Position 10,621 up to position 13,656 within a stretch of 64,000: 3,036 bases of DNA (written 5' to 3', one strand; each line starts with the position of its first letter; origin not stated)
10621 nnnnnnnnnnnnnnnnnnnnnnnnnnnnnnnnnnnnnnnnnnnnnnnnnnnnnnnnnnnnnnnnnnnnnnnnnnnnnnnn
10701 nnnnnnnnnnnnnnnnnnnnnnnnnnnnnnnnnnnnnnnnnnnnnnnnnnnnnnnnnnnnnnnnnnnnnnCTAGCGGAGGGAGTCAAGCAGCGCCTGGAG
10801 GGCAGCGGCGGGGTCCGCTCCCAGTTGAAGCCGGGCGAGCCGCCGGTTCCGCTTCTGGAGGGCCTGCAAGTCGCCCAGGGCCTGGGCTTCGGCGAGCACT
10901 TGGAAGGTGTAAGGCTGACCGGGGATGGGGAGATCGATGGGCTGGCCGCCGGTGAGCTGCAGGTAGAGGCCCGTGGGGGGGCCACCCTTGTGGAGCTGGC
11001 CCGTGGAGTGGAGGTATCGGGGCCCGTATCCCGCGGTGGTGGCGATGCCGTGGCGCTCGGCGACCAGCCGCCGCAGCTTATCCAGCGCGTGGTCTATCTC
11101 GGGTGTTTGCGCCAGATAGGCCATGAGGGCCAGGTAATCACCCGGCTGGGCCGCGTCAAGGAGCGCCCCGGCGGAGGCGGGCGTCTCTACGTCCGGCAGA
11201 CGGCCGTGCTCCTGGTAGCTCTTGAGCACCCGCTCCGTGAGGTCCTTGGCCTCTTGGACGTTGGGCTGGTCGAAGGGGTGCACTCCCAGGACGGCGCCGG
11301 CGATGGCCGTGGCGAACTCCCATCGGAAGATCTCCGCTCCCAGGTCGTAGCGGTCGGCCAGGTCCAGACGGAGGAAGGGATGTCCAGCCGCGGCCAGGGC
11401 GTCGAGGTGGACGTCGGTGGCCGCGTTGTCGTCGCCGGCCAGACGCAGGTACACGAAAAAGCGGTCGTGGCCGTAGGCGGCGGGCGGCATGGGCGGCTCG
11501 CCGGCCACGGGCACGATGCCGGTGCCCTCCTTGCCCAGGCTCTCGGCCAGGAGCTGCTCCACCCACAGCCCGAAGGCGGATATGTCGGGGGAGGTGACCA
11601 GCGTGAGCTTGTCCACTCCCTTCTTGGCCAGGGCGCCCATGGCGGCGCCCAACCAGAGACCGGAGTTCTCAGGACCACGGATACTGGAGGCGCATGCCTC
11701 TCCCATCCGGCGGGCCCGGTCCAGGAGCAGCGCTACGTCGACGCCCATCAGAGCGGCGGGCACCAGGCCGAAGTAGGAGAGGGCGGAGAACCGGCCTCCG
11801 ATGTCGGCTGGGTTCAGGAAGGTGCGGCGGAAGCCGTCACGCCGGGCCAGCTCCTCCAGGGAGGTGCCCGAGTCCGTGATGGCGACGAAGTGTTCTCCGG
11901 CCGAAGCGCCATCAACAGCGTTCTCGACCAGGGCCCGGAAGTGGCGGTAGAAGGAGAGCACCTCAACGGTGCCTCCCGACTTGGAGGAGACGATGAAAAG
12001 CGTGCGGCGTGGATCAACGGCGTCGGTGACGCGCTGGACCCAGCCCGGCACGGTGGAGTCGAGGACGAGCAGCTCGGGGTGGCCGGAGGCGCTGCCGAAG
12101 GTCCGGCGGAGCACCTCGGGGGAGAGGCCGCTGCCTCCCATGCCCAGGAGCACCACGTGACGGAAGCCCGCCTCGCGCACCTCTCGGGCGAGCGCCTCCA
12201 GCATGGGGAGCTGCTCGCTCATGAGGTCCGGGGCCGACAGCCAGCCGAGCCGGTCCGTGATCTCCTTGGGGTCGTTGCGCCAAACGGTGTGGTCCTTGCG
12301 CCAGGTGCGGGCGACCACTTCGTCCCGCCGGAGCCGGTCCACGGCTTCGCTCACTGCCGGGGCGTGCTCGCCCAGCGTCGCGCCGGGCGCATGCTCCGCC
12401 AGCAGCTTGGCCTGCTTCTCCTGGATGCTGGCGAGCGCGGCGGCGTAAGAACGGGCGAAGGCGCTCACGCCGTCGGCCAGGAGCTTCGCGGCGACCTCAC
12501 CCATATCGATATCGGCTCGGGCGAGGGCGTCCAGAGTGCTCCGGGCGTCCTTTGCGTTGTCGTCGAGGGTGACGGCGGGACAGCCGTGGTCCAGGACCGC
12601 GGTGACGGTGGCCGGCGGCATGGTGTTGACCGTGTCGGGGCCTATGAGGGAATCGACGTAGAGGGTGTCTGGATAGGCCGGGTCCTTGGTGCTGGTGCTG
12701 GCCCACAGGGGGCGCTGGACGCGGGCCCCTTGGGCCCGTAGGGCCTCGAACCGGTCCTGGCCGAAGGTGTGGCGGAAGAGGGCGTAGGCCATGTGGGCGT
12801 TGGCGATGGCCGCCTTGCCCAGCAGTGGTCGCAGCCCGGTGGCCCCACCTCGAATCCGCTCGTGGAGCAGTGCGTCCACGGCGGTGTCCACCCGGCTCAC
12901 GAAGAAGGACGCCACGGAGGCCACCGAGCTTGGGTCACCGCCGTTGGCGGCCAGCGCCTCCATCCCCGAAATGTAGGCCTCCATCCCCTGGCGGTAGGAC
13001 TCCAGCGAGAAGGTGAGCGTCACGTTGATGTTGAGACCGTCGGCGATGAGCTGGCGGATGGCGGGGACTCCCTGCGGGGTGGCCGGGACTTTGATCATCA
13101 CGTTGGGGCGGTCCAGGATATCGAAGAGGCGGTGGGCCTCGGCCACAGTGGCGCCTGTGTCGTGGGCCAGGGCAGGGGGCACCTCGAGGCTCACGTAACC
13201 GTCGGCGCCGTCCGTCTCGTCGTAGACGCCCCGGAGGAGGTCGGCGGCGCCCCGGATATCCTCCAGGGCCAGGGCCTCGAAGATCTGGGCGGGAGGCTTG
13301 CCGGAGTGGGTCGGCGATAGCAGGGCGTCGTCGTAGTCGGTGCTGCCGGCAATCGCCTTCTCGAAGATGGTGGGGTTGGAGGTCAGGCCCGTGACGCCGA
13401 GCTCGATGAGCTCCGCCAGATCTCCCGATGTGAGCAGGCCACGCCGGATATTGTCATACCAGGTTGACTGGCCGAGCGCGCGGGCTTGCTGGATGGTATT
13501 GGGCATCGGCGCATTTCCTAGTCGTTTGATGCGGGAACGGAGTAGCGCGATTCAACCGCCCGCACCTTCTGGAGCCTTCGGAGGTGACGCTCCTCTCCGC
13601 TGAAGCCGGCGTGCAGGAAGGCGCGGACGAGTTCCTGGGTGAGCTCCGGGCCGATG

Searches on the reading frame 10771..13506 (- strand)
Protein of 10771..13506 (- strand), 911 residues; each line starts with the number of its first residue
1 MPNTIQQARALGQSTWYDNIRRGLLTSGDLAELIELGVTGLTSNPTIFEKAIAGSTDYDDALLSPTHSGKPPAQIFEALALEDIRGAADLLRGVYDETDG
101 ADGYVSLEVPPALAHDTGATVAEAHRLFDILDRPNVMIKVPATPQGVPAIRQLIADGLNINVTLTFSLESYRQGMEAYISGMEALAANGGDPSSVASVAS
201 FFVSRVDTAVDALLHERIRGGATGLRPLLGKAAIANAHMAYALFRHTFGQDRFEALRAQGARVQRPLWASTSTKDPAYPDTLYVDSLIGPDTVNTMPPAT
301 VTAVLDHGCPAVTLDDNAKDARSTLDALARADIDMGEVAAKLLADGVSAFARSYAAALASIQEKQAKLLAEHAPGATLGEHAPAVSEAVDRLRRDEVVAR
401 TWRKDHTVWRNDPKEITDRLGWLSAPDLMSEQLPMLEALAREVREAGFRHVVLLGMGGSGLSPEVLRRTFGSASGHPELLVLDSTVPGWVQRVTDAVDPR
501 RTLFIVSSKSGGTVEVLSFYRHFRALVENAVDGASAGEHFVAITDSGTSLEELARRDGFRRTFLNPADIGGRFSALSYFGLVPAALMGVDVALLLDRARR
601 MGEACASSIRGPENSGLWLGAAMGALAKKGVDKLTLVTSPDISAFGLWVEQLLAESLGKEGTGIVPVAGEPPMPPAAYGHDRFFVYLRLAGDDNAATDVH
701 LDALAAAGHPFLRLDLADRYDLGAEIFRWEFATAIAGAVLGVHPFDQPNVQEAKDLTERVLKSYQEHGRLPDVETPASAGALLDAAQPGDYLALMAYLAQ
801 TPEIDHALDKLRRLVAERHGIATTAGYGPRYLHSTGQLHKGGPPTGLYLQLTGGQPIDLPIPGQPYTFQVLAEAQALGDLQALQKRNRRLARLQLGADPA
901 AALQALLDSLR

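Call 27: search_protein_families(library=pfam, max_evalue=0.0001, proteins=[window:10771-13506:-])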
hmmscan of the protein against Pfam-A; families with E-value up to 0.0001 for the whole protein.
window:10771-13506:- (911 aa): 2 families
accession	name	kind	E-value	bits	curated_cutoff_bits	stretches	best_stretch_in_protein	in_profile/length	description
PF00923.25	TAL_FSA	-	3.9e-77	259.9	27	1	16-361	2-285/285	Transaldolase/Fructose-6-phosphate aldolase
PF00342.24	PGI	-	3.7e-15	56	22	1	448-603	96-251/486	Phosphoglucose isomerase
